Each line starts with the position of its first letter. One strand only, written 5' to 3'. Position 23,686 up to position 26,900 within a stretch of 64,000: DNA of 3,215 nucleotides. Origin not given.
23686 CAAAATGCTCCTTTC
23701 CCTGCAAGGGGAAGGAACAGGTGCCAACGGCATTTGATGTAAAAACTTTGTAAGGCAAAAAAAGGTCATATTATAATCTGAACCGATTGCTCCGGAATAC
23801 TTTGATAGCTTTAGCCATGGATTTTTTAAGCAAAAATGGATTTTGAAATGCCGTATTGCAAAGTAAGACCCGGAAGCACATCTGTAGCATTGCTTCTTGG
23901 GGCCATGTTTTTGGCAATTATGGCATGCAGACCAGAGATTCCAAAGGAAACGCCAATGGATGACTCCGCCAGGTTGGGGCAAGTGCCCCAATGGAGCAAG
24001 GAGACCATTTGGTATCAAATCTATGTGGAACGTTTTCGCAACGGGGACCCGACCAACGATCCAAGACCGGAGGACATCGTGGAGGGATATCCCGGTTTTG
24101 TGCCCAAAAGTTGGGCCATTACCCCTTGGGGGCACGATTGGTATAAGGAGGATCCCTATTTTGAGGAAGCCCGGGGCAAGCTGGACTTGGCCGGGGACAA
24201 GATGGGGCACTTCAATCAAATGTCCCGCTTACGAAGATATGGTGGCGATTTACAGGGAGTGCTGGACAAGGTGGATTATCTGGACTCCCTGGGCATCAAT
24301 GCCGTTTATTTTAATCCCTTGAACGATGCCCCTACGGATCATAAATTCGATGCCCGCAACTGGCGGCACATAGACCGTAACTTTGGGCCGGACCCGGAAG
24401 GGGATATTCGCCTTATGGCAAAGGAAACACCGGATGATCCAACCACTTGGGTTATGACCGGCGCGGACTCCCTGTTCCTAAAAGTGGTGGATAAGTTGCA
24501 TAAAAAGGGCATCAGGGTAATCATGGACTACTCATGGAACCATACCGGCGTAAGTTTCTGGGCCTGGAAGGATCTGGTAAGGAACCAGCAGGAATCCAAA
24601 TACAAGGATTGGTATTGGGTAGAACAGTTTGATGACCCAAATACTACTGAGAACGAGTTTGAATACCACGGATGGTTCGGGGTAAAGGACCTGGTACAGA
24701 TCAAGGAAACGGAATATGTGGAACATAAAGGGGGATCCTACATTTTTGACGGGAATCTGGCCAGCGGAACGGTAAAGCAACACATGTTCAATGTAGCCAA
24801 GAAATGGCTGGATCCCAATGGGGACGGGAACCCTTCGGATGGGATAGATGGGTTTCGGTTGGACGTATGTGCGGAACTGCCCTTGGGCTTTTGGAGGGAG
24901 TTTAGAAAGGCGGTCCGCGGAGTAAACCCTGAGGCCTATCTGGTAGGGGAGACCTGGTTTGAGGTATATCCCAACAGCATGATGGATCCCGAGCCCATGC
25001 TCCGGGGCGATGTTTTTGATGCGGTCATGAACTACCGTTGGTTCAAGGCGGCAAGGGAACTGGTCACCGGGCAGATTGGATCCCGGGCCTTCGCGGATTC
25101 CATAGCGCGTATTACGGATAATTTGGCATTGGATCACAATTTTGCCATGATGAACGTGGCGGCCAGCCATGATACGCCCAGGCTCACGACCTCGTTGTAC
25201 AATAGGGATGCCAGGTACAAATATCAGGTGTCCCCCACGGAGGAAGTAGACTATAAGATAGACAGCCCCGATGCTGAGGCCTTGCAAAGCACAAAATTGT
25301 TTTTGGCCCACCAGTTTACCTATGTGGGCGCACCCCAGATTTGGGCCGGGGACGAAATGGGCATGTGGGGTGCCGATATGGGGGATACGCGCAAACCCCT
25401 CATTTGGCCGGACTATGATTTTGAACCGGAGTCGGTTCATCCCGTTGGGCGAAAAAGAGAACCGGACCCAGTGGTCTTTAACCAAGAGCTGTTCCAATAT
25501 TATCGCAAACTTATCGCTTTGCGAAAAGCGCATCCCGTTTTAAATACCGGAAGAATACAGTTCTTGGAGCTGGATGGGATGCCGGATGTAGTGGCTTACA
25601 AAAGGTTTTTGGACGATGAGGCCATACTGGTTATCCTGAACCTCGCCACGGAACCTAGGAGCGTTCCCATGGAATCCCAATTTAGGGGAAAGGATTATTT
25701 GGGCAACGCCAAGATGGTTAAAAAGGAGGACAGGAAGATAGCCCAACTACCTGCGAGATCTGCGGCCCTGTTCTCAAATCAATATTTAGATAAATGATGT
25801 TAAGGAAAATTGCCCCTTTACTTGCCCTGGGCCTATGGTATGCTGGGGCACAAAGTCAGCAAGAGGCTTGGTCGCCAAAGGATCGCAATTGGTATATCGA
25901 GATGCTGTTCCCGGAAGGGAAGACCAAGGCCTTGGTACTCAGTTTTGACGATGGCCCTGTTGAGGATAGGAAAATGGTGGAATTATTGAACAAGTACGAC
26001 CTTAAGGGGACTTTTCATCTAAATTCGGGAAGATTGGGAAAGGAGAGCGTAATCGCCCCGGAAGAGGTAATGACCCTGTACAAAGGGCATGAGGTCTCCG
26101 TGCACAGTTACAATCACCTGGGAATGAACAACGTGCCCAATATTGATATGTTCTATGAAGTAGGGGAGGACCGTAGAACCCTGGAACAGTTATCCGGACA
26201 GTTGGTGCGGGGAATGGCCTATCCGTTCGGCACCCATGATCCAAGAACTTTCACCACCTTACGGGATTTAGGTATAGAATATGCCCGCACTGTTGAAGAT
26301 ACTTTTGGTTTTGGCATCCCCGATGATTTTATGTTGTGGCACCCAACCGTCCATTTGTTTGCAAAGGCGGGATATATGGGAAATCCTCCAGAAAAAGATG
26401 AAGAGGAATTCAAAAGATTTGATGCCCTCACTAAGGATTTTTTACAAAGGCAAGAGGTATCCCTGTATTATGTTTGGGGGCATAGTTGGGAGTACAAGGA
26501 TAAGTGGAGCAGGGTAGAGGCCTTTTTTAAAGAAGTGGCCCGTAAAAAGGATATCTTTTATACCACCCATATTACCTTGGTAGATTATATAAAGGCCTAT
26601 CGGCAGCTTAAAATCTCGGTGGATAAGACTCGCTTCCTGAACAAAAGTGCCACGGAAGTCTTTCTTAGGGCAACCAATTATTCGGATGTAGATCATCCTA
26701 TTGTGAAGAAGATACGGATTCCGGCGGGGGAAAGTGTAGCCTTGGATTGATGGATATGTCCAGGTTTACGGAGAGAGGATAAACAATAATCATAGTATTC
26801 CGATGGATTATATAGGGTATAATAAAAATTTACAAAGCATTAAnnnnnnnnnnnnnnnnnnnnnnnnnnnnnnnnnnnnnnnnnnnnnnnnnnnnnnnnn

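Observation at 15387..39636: Hybrid PUL: a starch-type import module coupled to three GH127-like cysteine glycosidases, two de-acylases and a non-phosphorylative sugar-acid pathway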

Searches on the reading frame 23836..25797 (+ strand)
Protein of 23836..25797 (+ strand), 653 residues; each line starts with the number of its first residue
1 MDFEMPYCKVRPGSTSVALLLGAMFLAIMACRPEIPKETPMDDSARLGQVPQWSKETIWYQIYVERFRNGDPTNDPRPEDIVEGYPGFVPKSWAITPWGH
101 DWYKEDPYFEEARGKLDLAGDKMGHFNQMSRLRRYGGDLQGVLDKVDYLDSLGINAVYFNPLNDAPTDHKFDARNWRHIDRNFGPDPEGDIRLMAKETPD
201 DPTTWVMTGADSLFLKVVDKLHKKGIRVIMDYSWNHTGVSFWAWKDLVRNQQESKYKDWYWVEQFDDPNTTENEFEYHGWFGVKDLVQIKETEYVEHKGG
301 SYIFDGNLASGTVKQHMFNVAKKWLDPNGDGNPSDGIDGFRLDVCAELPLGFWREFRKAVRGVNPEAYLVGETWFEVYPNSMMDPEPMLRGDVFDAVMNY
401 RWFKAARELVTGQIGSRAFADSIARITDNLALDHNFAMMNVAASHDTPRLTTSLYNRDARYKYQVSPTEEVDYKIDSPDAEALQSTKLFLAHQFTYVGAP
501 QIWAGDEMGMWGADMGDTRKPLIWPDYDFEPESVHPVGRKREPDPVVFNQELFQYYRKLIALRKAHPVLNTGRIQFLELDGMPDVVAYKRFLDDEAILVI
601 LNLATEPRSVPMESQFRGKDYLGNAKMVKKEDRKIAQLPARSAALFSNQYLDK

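Call 3: search_protein_families(library=pfam, proteins=[window:23836-25797:+])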
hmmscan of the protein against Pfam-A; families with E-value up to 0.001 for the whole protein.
window:23836-25797:+ (653 aa): 3 families
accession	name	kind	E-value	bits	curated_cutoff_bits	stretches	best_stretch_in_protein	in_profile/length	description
PF00128.31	Alpha-amylase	-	4.9e-43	148.4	22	2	211-572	66-446/446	Alpha amylase, catalytic domain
PF11941.14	DUF3459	-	6e-10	39.8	22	1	555-644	1-88/90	Domain of unknown function (DUF3459)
PF16657.11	Malt_amylase_C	-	2.3e-06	28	27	1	572-631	1-61/75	Maltogenic Amylase, C-terminal domain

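Call 6: search_protein_families(library=ncbifam, proteins=[window:23836-25797:+], max_evalue=0.00001)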
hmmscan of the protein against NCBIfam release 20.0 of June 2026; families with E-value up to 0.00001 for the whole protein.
window:23836-25797:+ (653 aa): 21 families
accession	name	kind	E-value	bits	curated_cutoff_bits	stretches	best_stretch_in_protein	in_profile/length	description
NF008051.0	PRK10785.1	equivalog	4.7e-52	177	568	3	207-462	221-463/607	maltodextrin glucosidase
NF011083.0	PRK14510.1-2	equivalog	2.2e-49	167.9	1322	2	203-608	261-623/1186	bifunctional glycogen debranching protein GlgX/4-alpha-glucanotransferase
NF041090.1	Cyc-maltodext_AglB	equivalog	2.5e-46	158.5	540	3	209-460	109-308/470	cyclomaltodextrinase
TIGR02403.1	trehalose_treC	equivalog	2.5e-29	102.4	799.05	3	549-625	447-522/544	alpha,alpha-phosphotrehalase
NF051899.1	BetGalacBglAAgro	equivalog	9.2e-23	80.4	900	2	550-643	441-532/537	beta-galactosidase BglA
TIGR02456.1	treS_nterm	equivalog_domain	2e-22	79.4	678.35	2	214-345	78-199/539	maltose alpha-D-glucosyltransferase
NF041321.1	Alpha-amyl_MalA_Halo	equivalog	6.1e-20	71.2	875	2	549-631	568-652/666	alpha-amylase MalA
NF008183.0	PRK10933.1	subfamily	2e-19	69.7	535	2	550-631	453-534/551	alpha,alpha-phosphotrehalase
TIGR02104.1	pulA_typeI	equivalog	7.2e-11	40.9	504.5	0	141-237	165-254/605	type I pullulanase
NF007060.0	PRK09505.2-5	equivalog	1.1e-10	40.2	790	0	135-242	230-327/690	alpha-amylase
NF007059.0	PRK09505.2-4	equivalog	1.3e-10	40.3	865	0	135-243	224-322/683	alpha-amylase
NF007051.0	PRK09505.1-1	equivalog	4.3e-10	38.3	864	0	135-278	234-367/686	alpha-amylase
NF007052.0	PRK09505.1-2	equivalog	2.4e-09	35.9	749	1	135-241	224-320/677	alpha-amylase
TIGR02402.1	trehalose_TreZ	equivalog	2.7e-09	35.9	538.8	0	137-240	109-189/545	malto-oligosyltrehalose trehalohydrolase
TIGR02401.1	trehalose_TreY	equivalog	1.6e-08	33.3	498.65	0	209-262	62-118/838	malto-oligosyltrehalose synthase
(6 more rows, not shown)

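Call 18: search_solved_structures(query=window:23836-25797:+, max_evalue=1e-20)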
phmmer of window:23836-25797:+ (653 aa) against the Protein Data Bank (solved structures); distinct sequences matched with E-value up to 1e-20: 30.
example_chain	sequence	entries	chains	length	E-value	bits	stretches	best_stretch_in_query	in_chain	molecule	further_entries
1sma_A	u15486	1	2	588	1.1e-63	218.9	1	216-453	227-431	MALTOGENIC AMYLASE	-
1gvi_A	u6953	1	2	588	1.3e-62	215.3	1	216-453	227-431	MALTOGENIC AMYLASE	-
1wzk_A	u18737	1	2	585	4.1e-62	213.7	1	214-464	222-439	Alpha-amylase II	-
1jf6_A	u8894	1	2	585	7.1e-62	212.9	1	214-464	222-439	ALPHA AMYLASE II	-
1bvz_A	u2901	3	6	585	9e-62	212.5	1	214-464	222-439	PROTEIN (ALPHA-AMYLASE II) | ALPHA-AMYLASE II | Neopullulanase 2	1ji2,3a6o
1jf5_A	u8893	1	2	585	9.3e-62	212.5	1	214-464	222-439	ALPHA AMYLASE II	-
1j0h_A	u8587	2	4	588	1.2e-61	212.1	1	216-452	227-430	neopullulanase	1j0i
1wzm_A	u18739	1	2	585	2.5e-61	211.1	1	214-464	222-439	Alpha-amylase II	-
1j0j_A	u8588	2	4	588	2.5e-61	211.1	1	216-452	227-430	neopullulanase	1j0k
1jib_A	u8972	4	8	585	4.3e-61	210.3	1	214-464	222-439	NEOPULLULANASE | ALPHA-AMYLASE II | Neopullulanase 2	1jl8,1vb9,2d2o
1g1y_A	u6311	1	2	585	6.6e-61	209.7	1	214-464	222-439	ALPHA-AMYLASE II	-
1wzl_A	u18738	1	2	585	9.4e-61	209.2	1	214-464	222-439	Alpha-amylase II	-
1vfm_A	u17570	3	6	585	2e-60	208.1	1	214-464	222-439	Neopullulanase 2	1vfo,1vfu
1ea9_C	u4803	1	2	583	1.2e-57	198.9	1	215-453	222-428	CYCLOMALTODEXTRINASE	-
7d9b_A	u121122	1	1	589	3.3e-45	157.8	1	212-455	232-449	Alpha-glycosidase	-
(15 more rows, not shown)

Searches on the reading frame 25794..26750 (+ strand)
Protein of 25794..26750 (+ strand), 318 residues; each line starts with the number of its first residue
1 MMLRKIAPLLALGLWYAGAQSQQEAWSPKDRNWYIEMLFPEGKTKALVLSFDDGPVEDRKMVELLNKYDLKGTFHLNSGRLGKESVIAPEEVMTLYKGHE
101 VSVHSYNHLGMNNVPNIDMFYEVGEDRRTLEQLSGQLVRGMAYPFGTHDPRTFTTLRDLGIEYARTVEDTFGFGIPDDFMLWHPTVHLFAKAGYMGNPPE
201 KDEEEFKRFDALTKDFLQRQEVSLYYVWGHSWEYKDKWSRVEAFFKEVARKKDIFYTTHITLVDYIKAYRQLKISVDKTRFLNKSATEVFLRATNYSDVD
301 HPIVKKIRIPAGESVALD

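Call 3: search_protein_families(library=pfam, proteins=[window:25794-26750:+])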
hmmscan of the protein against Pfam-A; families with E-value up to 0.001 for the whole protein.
window:25794-26750:+ (318 aa): 1 family
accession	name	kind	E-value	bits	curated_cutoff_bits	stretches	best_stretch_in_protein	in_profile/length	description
PF01522.26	Polysacc_deac_1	-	6.2e-21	75.1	23.1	1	43-163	5-123/124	Polysaccharide deacetylase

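Call 6: search_protein_families(library=ncbifam, proteins=[window:25794-26750:+], max_evalue=0.00001)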
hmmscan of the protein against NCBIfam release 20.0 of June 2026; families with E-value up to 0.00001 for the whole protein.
window:25794-26750:+ (318 aa): 7 families
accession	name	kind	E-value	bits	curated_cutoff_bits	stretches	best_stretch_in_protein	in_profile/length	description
TIGR02764.1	spore_ybaN_pdaB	equivalog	1.5e-09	37.9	237.4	1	43-161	4-121/191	polysaccharide deacetylase family sporulation protein PdaB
TIGR02873.1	spore_ylxY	hypoth_equivalog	1.8e-08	33.9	391.5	1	42-164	84-203/268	probable sporulation protein, polysaccharide deacetylase family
TIGR03006.1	pepcterm_polyde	equivalog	5.5e-07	29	276.2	1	59-167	37-145/272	XrtA system polysaccharide deacetylase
NF050820.1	PolSacchBiosHfsH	equivalog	8.4e-07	28.9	400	1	47-147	36-142/249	oligosaccharide deacetylase HfsH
NF045821.1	PgAcgDacpgdA1_Bac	equivalog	1.6e-06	27.2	400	1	46-146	88-188/282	peptidoglycan-N-acetylglucosamine deacetylase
TIGR04243.1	nodulat_NodB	equivalog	1.7e-06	27.7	240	1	45-161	2-118/197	chitooligosaccharide deacetylase NodB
NF045820.1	PgAcgDacpgdA_Strep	equivalog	4.3e-06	25.8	800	1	29-146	253-368/463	peptidoglycan-N-acetylglucosamine deacetylase PgdA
